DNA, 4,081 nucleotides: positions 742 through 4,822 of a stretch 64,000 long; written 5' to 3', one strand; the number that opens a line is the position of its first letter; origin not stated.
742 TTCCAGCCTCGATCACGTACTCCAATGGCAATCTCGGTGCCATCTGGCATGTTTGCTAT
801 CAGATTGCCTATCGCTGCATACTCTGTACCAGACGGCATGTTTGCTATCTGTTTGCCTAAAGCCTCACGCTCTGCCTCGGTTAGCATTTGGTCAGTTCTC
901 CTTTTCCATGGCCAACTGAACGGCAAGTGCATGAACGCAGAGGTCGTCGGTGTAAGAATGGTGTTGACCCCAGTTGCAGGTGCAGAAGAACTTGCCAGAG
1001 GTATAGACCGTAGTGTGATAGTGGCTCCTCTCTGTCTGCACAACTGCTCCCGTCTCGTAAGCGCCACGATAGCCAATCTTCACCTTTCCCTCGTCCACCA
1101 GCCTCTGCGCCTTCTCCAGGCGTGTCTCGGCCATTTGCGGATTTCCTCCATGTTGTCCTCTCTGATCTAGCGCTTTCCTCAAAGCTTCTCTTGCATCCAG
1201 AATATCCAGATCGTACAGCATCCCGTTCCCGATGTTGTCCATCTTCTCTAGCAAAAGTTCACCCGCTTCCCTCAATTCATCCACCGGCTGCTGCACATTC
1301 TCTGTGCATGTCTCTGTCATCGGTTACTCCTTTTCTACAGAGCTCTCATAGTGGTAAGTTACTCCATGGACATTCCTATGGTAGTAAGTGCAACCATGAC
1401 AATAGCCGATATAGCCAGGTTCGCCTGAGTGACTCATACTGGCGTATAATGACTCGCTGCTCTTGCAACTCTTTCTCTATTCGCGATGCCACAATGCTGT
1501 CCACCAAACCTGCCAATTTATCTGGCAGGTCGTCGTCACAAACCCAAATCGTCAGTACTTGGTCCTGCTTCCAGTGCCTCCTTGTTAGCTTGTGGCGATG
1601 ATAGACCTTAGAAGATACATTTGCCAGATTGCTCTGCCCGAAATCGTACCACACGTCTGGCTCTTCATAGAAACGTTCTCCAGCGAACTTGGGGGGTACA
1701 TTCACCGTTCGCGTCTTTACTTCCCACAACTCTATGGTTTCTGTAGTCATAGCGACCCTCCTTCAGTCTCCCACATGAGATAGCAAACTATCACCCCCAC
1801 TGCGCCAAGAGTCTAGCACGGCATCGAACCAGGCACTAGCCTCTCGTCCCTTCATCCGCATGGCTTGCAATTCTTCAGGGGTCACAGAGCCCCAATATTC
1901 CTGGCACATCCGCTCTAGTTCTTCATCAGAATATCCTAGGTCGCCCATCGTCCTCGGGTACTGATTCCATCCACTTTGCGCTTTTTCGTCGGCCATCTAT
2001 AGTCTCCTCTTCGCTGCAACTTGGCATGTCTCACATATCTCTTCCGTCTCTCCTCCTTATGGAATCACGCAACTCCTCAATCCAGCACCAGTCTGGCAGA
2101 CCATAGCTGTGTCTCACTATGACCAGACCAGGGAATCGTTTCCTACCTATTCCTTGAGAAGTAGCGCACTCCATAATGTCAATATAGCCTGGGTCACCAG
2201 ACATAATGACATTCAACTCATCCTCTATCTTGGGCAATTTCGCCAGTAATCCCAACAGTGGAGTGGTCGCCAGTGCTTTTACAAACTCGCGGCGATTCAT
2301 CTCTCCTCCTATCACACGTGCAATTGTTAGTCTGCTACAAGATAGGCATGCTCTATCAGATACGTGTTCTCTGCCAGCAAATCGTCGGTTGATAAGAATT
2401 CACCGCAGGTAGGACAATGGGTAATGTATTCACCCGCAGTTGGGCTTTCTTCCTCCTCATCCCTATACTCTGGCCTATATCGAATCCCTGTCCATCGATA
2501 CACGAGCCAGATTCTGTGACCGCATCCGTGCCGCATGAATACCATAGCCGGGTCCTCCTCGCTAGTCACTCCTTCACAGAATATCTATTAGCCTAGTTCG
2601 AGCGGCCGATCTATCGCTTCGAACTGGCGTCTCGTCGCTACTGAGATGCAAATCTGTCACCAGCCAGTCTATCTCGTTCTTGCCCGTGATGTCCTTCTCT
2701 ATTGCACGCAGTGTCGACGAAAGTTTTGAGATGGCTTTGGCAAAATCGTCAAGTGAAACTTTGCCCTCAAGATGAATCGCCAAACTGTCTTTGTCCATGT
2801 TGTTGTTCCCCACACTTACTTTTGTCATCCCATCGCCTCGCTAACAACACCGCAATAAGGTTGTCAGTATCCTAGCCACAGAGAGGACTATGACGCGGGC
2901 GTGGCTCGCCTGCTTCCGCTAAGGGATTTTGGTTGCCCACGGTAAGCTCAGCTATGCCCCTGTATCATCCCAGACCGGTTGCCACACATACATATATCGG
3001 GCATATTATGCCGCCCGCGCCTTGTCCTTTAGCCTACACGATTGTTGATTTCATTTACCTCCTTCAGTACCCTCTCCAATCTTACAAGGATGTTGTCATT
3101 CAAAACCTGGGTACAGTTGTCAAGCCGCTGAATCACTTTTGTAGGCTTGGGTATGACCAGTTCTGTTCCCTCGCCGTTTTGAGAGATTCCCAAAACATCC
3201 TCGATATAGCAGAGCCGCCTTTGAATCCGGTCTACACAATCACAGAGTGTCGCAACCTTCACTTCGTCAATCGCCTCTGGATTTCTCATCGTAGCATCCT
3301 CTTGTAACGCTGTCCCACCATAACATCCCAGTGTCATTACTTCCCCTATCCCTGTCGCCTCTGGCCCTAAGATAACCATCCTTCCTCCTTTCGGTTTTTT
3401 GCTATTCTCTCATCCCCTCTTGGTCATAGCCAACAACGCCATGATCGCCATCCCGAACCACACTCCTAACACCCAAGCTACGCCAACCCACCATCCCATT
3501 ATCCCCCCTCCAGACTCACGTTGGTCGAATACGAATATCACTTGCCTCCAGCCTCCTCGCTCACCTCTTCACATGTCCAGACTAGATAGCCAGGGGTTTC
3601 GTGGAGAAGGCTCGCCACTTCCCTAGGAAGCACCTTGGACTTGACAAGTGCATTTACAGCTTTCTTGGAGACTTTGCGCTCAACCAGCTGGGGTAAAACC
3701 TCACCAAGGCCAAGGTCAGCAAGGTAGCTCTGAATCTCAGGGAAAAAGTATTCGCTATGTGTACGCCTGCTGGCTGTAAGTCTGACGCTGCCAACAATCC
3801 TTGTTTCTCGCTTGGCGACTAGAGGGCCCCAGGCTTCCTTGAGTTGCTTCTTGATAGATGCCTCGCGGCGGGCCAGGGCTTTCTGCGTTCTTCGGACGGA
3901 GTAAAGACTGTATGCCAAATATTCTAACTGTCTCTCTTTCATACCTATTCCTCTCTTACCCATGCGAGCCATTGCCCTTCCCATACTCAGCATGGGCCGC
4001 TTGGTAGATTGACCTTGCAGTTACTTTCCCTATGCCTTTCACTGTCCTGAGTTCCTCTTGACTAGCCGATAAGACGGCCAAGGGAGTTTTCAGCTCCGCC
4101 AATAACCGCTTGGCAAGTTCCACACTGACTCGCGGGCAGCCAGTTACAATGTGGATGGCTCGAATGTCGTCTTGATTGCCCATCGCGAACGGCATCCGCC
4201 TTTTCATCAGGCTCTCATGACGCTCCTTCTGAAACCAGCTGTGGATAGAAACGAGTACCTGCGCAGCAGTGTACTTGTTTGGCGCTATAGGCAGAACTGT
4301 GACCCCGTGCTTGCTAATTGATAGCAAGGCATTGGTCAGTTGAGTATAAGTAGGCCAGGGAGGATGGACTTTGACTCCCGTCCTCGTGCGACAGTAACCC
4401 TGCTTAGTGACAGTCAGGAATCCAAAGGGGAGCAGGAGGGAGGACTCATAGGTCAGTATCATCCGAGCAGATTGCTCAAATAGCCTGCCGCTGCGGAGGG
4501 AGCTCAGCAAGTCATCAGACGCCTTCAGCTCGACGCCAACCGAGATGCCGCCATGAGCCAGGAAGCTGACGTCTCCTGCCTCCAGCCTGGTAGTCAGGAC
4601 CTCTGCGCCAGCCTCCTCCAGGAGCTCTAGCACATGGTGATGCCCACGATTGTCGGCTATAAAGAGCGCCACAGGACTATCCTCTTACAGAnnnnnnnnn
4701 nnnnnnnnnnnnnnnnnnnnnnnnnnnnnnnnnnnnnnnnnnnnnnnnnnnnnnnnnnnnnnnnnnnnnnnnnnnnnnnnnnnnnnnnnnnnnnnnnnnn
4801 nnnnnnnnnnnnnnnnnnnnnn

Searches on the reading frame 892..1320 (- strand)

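Call 84: search_protein_families(library=pfam, proteins=[window:892-1320:-], max_evalue=0.01)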
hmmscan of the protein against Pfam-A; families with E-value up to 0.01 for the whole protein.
window:892-1320:- (142 aa): 1 family
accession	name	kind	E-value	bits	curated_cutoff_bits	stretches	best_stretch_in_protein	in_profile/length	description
PF04434.22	SWIM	-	0.0046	16.9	19.6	1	112-134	14-33/38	SWIM zinc finger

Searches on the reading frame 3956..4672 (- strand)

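Call 84: search_protein_families(library=pfam, proteins=[window:3956-4672:-], max_evalue=0.01)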
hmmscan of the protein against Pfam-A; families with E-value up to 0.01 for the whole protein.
window:3956-4672:- (238 aa): 5 families
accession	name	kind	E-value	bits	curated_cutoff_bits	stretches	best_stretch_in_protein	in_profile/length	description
PF02732.21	ERCC4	-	1.6e-09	38.2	24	1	7-136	2-134/140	ERCC4 domain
PF12826.13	HHH_2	-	4e-07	30.5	27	1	178-224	7-53/64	Helix-hairpin-helix motif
PF14520.12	HHH_5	-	6.4e-07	30.2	27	1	182-226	10-55/57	Helix-hairpin-helix domain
PF00633.29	HHH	-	1.6e-05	24.9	24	1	202-224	7-29/30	Helix-hairpin-helix motif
PF20582.4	UPF0758_N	-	0.00092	19.7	27.1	1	170-219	27-76/77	UPF0758 N-terminal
